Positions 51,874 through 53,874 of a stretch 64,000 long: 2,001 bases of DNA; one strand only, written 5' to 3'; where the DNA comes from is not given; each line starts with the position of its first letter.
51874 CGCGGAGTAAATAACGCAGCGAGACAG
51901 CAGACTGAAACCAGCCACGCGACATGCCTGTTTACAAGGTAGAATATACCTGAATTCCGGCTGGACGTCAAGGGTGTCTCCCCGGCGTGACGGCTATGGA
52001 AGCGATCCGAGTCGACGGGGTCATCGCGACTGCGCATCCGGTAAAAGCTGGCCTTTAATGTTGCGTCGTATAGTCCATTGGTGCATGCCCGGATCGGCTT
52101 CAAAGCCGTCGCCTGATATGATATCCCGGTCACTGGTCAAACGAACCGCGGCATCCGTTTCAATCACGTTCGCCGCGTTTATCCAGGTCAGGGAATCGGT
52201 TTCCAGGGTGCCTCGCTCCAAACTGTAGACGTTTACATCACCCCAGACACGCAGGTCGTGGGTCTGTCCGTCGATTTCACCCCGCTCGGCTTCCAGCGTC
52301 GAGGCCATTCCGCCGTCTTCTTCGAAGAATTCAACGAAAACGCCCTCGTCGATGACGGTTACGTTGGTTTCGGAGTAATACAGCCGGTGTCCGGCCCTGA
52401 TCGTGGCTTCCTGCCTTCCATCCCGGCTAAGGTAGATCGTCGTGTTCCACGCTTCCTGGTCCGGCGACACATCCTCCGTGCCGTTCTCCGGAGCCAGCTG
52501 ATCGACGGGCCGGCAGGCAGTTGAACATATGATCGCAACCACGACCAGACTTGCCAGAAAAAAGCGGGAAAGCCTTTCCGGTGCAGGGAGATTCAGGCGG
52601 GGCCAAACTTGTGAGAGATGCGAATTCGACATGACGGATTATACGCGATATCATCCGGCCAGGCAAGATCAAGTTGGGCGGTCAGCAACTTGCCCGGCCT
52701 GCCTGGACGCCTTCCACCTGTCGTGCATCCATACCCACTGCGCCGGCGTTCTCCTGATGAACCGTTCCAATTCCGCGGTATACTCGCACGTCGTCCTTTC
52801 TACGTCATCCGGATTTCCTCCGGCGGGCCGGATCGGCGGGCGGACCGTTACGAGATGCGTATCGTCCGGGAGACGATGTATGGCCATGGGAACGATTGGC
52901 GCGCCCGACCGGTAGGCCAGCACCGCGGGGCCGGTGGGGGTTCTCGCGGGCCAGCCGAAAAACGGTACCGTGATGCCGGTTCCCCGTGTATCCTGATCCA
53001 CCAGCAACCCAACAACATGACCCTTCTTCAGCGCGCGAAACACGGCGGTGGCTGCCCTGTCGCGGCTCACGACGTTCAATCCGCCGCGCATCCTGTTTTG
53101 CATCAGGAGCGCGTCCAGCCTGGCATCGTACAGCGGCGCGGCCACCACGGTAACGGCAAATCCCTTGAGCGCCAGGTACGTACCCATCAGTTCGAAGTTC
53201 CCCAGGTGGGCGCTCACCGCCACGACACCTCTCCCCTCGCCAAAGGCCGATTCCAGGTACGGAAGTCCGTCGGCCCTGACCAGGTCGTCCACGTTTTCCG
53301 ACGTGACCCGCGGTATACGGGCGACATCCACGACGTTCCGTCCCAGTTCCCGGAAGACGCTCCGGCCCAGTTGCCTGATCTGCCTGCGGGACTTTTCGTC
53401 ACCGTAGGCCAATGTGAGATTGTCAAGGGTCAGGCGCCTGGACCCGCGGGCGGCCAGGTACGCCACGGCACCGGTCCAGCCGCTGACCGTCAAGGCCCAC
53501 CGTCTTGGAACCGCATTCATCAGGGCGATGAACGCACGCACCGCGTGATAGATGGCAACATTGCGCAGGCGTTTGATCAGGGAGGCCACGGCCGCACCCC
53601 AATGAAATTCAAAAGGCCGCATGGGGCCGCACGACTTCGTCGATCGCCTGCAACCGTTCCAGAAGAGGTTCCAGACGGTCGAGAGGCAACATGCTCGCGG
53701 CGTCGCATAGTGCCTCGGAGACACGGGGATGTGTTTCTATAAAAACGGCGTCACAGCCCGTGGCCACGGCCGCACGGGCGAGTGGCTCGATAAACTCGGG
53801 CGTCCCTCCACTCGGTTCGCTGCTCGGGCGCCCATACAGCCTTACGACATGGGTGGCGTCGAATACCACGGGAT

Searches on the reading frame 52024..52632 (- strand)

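Call 19: search_protein_families(library=pfam, proteins=[window:52024-52632:-], max_evalue=0.001)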
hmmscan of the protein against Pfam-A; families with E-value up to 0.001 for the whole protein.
window:52024-52632:- (203 aa): 1 family
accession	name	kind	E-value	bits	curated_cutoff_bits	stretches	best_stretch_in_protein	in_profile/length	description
PF06835.18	LptC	-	2.6e-11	43.9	21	1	63-195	38-173/175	Lipopolysaccharide-assembly, LptC-related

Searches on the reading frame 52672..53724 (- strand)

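Call 19: search_protein_families(library=pfam, proteins=[window:52672-53724:-], max_evalue=0.001)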
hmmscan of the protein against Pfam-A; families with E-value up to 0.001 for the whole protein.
window:52672-53724:- (351 aa): 1 family
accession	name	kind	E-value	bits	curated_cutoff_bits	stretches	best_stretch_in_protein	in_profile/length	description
PF03279.18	Lip_A_acyltrans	-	3.6e-50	171.3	22.3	1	57-338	14-294/295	Bacterial lipid A biosynthesis acyltransferase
